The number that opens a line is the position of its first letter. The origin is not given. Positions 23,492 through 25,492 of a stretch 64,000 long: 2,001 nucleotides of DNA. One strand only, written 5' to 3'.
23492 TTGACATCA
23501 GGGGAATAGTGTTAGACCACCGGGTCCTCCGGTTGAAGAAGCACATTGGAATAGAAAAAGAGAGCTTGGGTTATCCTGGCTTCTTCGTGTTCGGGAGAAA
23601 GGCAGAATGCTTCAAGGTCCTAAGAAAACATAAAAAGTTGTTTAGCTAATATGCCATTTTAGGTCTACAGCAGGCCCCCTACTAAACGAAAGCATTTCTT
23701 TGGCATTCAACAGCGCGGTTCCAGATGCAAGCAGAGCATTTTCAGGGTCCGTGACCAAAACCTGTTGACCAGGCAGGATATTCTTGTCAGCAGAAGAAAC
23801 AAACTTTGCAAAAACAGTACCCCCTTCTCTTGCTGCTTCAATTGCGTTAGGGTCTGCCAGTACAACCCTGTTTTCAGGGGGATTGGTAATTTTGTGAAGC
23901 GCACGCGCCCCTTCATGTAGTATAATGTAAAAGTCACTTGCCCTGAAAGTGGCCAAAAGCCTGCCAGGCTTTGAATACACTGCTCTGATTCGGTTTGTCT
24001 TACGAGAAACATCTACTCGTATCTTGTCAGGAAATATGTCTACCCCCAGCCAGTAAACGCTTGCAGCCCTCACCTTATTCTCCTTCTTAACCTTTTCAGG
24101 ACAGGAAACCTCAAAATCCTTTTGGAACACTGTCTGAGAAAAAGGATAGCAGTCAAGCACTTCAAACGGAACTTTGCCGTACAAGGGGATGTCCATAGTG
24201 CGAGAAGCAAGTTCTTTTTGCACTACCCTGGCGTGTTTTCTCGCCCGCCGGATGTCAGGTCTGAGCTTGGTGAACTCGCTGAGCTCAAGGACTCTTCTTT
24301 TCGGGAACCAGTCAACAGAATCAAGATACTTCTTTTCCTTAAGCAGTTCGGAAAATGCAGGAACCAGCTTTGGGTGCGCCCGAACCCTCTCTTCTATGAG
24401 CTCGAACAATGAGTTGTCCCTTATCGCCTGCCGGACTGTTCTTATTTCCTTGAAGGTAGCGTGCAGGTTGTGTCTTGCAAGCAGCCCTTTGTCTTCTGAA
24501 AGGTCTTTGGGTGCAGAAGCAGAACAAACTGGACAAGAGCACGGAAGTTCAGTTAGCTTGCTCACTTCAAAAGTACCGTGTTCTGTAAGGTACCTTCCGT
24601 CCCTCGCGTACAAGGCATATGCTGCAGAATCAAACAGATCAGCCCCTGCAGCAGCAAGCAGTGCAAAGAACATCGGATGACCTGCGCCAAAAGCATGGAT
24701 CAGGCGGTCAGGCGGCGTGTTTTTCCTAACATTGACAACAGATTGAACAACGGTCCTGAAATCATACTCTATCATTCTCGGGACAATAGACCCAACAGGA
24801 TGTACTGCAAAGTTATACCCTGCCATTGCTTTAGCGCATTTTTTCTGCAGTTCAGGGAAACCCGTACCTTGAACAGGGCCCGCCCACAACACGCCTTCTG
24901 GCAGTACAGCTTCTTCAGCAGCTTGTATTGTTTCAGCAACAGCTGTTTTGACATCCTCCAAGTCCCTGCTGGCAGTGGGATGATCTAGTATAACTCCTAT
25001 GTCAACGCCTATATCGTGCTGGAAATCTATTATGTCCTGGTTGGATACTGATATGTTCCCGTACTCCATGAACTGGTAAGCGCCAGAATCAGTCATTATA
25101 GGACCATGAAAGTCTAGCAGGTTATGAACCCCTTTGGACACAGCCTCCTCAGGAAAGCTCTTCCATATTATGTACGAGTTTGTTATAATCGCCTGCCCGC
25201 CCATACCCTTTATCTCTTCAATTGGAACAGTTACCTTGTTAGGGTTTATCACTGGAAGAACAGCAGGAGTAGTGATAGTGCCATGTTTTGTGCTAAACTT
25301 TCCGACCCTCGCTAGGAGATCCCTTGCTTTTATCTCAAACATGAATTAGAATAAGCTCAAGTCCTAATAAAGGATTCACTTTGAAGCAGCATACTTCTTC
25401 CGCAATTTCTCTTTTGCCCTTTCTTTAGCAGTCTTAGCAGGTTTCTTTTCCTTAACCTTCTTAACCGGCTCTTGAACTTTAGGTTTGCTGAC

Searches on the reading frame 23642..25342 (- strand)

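Call 47: search_protein_families(library=pfam, proteins=[window:23642-25342:-], max_evalue=0.00001)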
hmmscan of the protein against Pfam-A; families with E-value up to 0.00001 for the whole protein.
window:23642-25342:- (566 aa): 3 families
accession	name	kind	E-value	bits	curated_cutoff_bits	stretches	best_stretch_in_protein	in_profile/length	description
PF01702.25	TGT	-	1.2e-68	232.2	26.3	1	11-325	3-357/357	Queuine tRNA-ribosyltransferase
PF01472.26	PUA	-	1.8e-11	44.2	24.8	1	494-562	3-71/74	PUA domain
PF14810.12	TGT_C2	-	3.8e-11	43.5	25.3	1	433-489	16-72/72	Patch-forming domain C2 of tRNA-guanine transglycosylase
